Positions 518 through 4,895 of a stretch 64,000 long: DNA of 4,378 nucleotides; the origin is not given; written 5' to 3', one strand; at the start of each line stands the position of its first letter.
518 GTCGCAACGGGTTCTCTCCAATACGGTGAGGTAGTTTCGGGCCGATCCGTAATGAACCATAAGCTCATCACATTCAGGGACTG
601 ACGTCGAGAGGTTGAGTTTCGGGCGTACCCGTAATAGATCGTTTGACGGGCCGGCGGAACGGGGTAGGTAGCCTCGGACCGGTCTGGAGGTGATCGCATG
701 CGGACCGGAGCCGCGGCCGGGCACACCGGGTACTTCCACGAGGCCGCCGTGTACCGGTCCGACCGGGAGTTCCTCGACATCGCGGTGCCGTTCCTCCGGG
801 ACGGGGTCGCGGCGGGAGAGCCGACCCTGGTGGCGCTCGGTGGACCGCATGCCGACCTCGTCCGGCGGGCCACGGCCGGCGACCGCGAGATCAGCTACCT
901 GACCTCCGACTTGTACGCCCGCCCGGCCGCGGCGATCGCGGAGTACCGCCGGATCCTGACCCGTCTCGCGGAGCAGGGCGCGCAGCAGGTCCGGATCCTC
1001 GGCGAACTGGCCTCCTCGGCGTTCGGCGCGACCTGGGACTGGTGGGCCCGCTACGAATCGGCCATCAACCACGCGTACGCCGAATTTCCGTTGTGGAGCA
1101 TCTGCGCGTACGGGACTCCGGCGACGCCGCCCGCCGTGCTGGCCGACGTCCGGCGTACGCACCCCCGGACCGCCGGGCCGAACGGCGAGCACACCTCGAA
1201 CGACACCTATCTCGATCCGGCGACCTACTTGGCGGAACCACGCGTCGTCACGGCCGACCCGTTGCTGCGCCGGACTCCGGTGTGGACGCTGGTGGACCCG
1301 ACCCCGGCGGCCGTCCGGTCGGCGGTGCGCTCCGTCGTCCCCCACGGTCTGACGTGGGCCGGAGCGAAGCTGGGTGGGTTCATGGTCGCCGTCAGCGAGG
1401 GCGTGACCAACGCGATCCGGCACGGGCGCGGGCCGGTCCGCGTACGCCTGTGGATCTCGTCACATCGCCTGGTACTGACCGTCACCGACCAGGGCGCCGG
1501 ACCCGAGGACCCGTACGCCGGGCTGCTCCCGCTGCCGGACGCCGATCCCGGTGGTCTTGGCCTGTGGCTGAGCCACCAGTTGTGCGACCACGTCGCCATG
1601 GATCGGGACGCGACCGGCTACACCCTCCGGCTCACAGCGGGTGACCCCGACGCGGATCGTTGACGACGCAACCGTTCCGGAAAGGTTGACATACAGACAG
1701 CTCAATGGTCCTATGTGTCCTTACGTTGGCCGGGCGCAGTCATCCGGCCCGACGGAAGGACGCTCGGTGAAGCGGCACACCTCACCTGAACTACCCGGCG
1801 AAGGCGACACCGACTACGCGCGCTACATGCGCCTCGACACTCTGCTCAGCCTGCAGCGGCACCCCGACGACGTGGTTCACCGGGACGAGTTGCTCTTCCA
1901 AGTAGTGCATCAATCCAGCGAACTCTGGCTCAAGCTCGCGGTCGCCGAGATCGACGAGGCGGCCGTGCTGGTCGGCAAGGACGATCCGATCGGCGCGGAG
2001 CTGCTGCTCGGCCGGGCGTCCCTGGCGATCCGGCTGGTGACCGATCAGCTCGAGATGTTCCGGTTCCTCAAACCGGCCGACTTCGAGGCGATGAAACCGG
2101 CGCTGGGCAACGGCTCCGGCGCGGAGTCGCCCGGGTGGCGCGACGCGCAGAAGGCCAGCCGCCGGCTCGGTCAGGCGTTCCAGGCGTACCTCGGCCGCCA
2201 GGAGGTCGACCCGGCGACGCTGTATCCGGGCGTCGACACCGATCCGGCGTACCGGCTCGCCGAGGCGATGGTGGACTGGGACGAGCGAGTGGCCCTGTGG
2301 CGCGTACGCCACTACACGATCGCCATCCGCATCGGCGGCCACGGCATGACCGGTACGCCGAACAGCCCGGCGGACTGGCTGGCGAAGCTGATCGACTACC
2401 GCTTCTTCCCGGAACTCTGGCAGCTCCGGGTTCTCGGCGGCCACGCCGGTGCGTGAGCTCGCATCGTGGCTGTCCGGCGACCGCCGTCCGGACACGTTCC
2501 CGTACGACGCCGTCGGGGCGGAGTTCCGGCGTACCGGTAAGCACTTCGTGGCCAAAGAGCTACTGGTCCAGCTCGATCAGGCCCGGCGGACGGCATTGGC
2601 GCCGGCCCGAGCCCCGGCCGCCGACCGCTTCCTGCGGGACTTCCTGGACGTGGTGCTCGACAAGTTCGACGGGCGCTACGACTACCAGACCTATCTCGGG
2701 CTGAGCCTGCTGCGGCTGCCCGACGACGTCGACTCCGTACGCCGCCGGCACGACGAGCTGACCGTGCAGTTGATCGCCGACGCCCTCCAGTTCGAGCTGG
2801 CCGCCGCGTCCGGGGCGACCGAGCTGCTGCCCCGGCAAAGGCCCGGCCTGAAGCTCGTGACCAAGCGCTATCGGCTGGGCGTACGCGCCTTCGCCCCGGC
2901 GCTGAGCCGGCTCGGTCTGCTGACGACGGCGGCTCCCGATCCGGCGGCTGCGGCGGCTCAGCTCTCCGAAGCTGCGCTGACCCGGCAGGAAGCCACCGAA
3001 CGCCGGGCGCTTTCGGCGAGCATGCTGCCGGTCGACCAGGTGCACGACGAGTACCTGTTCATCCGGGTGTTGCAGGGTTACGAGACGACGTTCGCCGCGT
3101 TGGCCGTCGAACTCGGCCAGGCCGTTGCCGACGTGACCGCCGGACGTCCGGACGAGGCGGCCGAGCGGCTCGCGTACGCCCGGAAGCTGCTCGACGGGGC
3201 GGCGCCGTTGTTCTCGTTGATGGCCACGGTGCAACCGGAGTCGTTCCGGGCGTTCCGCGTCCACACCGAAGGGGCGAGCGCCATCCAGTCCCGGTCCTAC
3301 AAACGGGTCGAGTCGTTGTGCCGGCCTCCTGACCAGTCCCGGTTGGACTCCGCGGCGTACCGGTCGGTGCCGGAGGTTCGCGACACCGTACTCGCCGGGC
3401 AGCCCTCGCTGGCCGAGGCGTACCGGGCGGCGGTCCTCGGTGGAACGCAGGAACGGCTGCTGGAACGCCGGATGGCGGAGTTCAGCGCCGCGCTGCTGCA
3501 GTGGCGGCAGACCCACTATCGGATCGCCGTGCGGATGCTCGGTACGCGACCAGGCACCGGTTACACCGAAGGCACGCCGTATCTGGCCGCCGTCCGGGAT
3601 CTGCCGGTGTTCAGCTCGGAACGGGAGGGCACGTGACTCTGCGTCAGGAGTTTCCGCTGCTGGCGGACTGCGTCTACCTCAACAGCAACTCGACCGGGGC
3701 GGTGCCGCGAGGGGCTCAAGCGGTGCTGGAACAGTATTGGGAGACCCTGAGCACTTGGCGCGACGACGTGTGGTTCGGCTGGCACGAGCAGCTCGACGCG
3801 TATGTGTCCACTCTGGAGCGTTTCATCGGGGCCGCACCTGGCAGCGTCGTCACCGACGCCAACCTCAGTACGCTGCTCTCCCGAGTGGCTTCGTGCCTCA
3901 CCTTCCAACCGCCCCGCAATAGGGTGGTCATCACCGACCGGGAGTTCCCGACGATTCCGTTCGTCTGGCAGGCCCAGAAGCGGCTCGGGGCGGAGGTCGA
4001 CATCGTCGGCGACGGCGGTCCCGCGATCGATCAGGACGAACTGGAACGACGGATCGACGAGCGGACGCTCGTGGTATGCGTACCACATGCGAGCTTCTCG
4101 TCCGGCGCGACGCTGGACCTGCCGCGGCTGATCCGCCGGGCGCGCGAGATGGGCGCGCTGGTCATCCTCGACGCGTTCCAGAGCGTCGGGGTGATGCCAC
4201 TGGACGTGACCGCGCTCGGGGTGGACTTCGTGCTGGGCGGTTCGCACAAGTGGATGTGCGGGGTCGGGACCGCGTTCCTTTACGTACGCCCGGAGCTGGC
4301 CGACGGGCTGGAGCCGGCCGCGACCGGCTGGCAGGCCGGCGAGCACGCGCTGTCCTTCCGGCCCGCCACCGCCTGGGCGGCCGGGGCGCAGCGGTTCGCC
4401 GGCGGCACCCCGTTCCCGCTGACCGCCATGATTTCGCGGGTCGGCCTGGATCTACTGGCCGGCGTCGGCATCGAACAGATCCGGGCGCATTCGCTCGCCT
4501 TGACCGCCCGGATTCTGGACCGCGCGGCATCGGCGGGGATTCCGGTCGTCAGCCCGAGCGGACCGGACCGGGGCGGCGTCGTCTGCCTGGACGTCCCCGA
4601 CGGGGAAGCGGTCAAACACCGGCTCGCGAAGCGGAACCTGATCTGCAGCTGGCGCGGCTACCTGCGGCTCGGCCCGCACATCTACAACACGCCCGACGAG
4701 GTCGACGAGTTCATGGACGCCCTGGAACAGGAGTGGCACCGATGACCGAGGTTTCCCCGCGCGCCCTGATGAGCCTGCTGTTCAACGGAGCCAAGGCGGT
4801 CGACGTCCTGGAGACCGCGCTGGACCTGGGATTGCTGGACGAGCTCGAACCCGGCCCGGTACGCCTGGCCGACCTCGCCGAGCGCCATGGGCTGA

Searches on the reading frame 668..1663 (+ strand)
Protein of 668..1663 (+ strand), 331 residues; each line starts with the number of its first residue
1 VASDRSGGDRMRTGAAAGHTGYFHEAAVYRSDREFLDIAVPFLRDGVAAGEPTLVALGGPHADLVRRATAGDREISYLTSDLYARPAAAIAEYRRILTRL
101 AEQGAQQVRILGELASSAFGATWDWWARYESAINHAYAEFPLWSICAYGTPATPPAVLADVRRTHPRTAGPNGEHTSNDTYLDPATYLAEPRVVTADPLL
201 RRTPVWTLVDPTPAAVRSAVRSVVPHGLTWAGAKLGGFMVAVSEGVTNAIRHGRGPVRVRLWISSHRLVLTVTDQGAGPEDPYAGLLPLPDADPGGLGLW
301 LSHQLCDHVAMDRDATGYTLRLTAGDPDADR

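Call 74: search_protein_families(library=pfam, proteins=[window:668-1663:+], max_evalue=0.00001)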
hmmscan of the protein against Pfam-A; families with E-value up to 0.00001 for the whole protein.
window:668-1663:+ (331 aa): 2 families
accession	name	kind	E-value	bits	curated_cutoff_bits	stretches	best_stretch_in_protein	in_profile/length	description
PF14417.12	MEDS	-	3.6e-27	95.6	29.8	1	24-166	2-161/161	MEDS: MEthanogen/methylotroph, DcmR Sensory domain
PF13581.12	HATPase_c_2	-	1.9e-18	67.2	27.4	1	215-323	10-126/127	Histidine kinase-like ATPase domain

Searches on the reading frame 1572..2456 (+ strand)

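Call 74: search_protein_families(library=pfam, proteins=[window:1572-2456:+], max_evalue=0.00001)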
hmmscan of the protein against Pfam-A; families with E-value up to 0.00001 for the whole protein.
window:1572-2456:+ (294 aa): 1 family
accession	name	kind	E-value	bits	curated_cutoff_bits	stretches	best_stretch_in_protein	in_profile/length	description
PF03301.18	Trp_dioxygenase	-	8.2e-22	78.5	34.9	1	78-190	13-133/346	Tryptophan 2,3-dioxygenase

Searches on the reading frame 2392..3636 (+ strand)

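Call 74: search_protein_families(library=pfam, proteins=[window:2392-3636:+], max_evalue=0.00001)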
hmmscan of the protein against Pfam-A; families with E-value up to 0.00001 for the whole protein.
window:2392-3636:+ (414 aa): 1 family
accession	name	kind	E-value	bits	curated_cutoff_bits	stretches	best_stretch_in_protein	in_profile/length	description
PF03301.18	Trp_dioxygenase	-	1.9e-12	47.6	34.9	1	215-317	39-146/346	Tryptophan 2,3-dioxygenase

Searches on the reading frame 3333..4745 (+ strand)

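Call 74: search_protein_families(library=pfam, proteins=[window:3333-4745:+], max_evalue=0.00001)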
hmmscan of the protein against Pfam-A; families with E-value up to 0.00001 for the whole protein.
window:3333-4745:+ (470 aa): 2 families
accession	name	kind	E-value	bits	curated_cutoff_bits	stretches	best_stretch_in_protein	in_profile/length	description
PF00266.25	Aminotran_5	-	8.5e-33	114.3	21.5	1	151-435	42-332/371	Aminotransferase class-V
PF22580.2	KYNU_C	-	1.4e-07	31.8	27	1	383-464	1-90/90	Kynureninase C-terminal domain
